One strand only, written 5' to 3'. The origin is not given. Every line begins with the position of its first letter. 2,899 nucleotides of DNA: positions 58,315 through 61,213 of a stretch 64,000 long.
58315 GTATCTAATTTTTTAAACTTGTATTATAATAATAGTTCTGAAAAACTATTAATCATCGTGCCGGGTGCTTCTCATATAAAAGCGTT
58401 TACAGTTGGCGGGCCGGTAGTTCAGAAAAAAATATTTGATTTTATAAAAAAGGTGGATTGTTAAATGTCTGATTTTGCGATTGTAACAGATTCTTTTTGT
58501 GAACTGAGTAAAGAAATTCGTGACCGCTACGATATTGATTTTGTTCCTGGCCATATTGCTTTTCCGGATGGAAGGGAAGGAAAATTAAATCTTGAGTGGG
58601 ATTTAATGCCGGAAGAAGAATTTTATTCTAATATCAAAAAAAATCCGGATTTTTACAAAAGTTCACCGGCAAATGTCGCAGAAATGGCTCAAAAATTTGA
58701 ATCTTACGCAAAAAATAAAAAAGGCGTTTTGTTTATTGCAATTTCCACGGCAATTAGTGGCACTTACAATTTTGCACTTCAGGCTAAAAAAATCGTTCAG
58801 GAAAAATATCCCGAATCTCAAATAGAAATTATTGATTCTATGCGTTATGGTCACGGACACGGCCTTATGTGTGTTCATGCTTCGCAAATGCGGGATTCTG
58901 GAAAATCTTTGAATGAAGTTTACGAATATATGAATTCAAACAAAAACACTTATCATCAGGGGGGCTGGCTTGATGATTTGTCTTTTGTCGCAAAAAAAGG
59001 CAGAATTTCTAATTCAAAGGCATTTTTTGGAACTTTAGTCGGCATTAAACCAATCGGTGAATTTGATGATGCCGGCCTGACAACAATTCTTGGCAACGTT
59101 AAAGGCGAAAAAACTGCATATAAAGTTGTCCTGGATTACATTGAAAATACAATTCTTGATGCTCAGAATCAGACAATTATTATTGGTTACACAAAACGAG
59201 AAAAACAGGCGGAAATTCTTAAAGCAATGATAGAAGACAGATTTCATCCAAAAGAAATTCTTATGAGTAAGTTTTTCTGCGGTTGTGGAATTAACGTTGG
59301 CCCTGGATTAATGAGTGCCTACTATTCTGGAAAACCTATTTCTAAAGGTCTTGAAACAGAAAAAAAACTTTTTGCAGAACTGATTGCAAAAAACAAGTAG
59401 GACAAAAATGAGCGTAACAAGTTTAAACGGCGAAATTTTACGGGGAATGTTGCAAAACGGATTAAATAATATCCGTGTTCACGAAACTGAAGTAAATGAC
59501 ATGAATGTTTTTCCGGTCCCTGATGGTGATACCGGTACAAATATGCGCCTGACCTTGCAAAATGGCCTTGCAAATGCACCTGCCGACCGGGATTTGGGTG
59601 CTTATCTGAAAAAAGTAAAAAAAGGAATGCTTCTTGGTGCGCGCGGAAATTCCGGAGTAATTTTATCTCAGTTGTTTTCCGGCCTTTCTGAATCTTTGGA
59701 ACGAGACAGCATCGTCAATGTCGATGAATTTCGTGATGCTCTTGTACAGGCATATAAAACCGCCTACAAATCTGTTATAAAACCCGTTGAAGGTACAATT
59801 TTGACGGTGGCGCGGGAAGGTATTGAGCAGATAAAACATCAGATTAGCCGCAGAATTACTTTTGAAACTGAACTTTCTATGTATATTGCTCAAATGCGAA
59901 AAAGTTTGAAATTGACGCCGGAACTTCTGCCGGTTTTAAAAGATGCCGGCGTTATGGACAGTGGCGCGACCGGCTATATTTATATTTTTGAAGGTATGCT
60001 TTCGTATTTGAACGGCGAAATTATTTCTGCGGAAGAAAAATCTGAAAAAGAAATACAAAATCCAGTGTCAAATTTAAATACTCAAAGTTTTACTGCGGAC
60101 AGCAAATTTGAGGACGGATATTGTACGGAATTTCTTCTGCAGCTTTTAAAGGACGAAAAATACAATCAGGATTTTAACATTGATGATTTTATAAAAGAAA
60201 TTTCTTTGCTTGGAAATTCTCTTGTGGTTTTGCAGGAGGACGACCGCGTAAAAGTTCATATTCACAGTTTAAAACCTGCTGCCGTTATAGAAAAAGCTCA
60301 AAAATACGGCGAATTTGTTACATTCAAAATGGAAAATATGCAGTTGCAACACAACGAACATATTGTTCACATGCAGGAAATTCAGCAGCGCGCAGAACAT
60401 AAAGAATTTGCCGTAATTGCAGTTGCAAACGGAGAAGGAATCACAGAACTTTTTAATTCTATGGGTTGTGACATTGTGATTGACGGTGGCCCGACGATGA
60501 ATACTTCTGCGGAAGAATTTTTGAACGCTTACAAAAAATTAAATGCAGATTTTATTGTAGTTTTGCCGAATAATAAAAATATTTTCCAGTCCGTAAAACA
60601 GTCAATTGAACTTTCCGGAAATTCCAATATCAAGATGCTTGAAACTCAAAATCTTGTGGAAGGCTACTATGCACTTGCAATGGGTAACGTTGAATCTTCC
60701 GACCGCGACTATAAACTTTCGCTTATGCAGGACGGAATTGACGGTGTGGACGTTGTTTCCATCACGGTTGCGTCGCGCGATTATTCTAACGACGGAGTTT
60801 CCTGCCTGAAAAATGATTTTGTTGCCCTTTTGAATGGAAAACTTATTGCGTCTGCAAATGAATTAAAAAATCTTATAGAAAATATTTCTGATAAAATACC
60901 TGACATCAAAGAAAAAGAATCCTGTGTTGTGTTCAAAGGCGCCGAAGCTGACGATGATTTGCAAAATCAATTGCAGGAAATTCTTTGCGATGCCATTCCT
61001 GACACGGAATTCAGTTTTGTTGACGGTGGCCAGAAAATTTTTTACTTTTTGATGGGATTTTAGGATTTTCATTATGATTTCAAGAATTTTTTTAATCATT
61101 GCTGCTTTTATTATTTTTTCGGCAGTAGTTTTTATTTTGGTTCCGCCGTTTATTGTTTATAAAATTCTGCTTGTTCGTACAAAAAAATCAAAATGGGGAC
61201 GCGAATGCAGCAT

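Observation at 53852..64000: Eleven-gene, translationally coupled lipid-acylation/salvage operon with no match to a pathway I recognise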

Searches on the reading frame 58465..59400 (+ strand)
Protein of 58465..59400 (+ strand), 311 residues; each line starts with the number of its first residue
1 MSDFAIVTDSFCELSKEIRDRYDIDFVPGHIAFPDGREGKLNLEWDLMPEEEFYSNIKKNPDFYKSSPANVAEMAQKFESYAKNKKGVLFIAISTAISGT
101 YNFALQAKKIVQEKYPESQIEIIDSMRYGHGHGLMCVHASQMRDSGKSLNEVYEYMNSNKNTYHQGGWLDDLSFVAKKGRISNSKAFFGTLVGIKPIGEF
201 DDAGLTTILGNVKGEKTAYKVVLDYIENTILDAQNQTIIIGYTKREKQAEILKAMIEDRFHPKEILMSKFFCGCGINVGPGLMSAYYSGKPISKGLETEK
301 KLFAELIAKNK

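Call 3: search_protein_families(library=pfam, proteins=[window:58465-59400:+], max_evalue=0.01)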
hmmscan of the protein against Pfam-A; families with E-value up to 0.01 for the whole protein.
window:58465-59400:+ (311 aa): 2 families
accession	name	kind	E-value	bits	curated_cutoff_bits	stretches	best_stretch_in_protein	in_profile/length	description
PF02645.21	DegV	-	2.5e-58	198.1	27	1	4-287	2-277/280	Uncharacterised protein, DegV family COG1307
PF13684.11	FakA-like_C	-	0.00088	19.2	23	1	84-261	45-195/216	Fatty acid kinase subunit A-like, C-terminal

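Call 9: search_protein_families(library=ncbifam, proteins=[window:58465-59400:+], max_evalue=0.001)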
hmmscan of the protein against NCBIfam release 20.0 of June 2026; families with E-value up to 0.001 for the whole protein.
window:58465-59400:+ (311 aa): 2 families
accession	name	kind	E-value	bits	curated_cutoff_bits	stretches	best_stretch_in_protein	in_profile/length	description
TIGR00762.1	DegV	domain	3.7e-62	210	99.7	1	4-286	1-274/276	DegV family EDD domain-containing protein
NF038249.1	fatty_FakB1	equivalog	6.6e-32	110.8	350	1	4-292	3-284/286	fatty acid kinase binding subunit FakB1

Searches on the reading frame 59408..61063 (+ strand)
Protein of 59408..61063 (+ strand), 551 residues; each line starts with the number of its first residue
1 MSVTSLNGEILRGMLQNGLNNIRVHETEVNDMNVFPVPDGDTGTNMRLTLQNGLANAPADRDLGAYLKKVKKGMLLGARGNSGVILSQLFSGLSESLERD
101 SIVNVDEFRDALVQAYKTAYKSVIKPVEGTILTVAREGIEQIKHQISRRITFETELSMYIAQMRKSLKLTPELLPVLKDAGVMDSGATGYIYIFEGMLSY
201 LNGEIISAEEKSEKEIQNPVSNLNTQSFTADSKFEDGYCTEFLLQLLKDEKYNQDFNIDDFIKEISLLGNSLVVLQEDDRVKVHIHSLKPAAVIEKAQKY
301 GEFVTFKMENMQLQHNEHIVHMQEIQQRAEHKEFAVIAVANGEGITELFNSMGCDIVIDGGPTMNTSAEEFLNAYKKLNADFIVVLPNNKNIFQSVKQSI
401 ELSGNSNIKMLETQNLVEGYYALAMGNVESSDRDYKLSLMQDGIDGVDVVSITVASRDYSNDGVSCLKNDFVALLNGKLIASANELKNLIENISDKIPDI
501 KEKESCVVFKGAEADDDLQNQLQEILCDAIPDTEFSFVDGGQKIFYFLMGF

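Call 3: search_protein_families(library=pfam, proteins=[window:59408-61063:+], max_evalue=0.01)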
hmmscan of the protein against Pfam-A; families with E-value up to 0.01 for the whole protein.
window:59408-61063:+ (551 aa): 3 families
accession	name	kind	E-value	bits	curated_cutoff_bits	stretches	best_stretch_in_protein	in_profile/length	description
PF13684.11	FakA-like_C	-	2.5e-50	171.3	23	1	335-550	1-214/216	Fatty acid kinase subunit A-like, C-terminal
PF02734.22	Dak2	-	3.3e-36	125.2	27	1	36-198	1-173/174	DAK2 domain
PF21645.3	FakA-like_M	-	1.3e-24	86.2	24.9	1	237-317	3-79/80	Fatty acid kinase subunit A-like, middle domain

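Call 9: search_protein_families(library=ncbifam, proteins=[window:59408-61063:+], max_evalue=0.001)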
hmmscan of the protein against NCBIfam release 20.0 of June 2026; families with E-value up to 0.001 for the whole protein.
window:59408-61063:+ (551 aa): 4 families
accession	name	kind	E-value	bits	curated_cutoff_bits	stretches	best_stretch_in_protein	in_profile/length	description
TIGR03599.1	YloV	subfamily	4e-153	510.7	396.1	1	12-550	2-528/530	DAK2 domain fusion protein YloV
NF038248.1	FakA_VfrB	equivalog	6.5e-121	404.5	975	1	5-549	2-546/549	fatty acid kinase catalytic subunit FakA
TIGR02361.1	dak_ATP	equivalog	0.00027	19.7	574.95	1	7-124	381-501/583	glycerone kinase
NF011049.0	PRK14479.1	subfamily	0.00073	18.2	492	0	11-170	364-527/568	dihydroxyacetone kinase family protein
